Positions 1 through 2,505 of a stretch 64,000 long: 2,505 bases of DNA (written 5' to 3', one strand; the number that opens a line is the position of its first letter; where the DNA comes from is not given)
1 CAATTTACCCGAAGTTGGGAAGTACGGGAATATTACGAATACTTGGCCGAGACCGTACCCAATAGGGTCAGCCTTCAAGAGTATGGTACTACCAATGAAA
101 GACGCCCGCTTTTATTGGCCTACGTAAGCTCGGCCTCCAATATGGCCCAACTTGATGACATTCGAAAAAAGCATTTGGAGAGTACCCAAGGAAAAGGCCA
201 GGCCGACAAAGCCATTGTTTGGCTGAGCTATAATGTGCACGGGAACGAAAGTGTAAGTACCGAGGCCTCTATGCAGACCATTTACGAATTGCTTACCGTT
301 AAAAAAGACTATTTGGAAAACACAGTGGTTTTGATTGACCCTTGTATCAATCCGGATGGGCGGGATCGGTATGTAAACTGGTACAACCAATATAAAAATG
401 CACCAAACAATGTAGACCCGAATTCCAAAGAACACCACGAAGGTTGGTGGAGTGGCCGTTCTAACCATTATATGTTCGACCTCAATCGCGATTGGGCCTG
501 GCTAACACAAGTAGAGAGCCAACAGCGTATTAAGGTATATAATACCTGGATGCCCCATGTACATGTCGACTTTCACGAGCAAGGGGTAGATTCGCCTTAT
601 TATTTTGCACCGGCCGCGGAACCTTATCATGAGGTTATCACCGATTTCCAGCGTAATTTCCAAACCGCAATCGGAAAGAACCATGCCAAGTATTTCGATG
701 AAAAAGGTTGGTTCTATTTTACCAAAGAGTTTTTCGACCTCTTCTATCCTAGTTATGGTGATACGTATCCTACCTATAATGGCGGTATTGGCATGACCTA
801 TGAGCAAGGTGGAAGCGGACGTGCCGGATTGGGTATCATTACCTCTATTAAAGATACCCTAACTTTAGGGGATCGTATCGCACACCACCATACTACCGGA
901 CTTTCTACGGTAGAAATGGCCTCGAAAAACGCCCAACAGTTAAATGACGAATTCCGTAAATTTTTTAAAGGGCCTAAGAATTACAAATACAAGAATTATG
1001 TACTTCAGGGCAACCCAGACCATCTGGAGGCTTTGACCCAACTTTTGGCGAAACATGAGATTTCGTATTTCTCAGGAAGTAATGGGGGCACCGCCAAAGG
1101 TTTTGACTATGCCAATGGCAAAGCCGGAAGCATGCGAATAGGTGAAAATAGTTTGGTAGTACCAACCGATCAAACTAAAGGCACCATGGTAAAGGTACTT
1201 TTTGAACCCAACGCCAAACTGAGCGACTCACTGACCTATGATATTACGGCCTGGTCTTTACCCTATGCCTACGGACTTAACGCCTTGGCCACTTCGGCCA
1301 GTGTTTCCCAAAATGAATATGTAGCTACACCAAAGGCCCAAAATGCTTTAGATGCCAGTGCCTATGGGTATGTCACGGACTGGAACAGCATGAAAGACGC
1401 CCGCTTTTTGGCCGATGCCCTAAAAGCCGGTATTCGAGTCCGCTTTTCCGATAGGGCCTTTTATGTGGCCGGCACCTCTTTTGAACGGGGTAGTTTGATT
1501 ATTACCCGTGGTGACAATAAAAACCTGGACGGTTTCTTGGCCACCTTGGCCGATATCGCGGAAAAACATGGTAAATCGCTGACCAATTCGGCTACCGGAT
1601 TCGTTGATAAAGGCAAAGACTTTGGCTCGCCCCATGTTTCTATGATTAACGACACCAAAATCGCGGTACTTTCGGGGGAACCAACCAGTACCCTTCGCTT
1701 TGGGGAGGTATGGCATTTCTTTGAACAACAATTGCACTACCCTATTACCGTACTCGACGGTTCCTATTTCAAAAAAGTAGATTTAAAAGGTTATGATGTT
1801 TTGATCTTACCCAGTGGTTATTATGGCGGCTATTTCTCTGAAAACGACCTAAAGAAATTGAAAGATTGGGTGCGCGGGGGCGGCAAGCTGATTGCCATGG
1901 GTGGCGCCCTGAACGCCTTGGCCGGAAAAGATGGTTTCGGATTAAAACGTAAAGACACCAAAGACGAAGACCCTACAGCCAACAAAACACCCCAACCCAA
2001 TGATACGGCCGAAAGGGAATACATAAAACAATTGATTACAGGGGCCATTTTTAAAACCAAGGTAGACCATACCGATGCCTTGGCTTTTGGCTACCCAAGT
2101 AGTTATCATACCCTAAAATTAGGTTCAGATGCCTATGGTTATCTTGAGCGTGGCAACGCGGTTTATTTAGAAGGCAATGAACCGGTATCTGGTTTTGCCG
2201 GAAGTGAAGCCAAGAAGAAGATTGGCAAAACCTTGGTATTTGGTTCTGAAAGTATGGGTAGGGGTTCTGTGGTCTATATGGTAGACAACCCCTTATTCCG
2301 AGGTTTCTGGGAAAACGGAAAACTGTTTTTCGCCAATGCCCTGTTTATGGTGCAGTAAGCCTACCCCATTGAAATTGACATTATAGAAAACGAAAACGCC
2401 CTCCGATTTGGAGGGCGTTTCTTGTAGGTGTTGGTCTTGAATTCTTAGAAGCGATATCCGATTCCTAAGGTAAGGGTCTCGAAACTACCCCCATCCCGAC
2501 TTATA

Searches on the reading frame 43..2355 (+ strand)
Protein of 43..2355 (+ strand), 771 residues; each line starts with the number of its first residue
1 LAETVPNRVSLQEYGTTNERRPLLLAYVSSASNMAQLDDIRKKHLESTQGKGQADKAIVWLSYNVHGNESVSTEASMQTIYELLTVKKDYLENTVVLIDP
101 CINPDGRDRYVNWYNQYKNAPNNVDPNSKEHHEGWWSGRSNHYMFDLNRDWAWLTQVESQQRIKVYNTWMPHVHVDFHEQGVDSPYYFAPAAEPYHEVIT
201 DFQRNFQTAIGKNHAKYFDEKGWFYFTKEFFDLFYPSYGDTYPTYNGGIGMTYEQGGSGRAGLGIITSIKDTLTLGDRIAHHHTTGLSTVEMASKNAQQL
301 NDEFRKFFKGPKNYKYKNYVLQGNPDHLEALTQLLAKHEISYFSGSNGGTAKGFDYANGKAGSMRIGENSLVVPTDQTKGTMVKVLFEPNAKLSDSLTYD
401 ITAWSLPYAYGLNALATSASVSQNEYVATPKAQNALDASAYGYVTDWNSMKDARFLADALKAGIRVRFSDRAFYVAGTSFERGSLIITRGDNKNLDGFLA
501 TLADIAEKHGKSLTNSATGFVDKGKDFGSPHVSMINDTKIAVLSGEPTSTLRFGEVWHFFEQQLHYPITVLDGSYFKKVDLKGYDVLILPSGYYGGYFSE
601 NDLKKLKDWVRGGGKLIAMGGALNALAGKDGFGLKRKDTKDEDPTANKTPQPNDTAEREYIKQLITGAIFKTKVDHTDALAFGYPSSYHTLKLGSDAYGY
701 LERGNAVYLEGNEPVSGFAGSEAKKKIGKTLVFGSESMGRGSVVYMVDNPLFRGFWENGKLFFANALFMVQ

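Call 92: search_protein_families(library=ncbifam, alignment_id=A6, max_evalue=0.00001)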
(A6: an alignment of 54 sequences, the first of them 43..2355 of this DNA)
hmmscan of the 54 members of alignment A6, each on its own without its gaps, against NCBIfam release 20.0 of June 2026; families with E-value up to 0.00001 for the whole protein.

A. member 1, window:43-2355:+ (771 aa): 0 families

B. families by the number of members that match (of 54 scanned): 687 families (the first 25 are shown)
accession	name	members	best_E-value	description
NF004514.1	PRK05855.1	3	6.4e-28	SDR family oxidoreductase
NF011457.0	PRK14875.1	2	1.2e-42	acetoin dehydrogenase dihydrolipoyllysine-residue acetyltransferase subunit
NF051488.1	bifunc_PcaDC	2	1.3e-41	bifunctional 3-oxoadipate enol-lactonase/4-carboxymuconolactone decarboxylase PcaDC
TIGR02427.1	protocat_pcaD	2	1.7e-38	3-oxoadipate enol-lactonase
NF051487.1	bifunc_PcaCD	2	1.9e-37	bifunctional 4-carboxymuconolactone decarboxylase/3-oxoadipate enol-lactonase PcaCD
TIGR03611.1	RutD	2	4.3e-32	pyrimidine utilization protein D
NF045632.1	hydroxlase_HsaD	2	7.6e-32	4,5:9,10-diseco-3-hydroxy-5,9,17-trioxoandrosta-1(10),2-diene-4-oate hydrolase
TIGR03695.1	menH_SHCHC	2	1.4e-28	2-succinyl-6-hydroxy-2,4-cyclohexadiene-1-carboxylate synthase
NF050089.1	i_nPHAscl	2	7e-28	intracellular short-chain-length polyhydroxyalkanoate depolymerase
TIGR04056.1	OMP_RagA_SusC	2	1.7e-25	SusC/RagA family TonB-linked outer membrane protein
TIGR03343.1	biphenyl_bphD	2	1.4e-24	2-hydroxy-6-oxo-6-phenylhexa-2,4-dienoate hydrolase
NF007954.0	PRK10673.1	2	1.2e-23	esterase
NF002938.0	PRK03592.1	2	2.8e-23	haloalkane dehalogenase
TIGR01738.1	bioH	2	1.1e-22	pimeloyl-ACP methyl ester esterase BioH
NF002873.0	PRK03204.1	2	1.1e-18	haloalkane dehalogenase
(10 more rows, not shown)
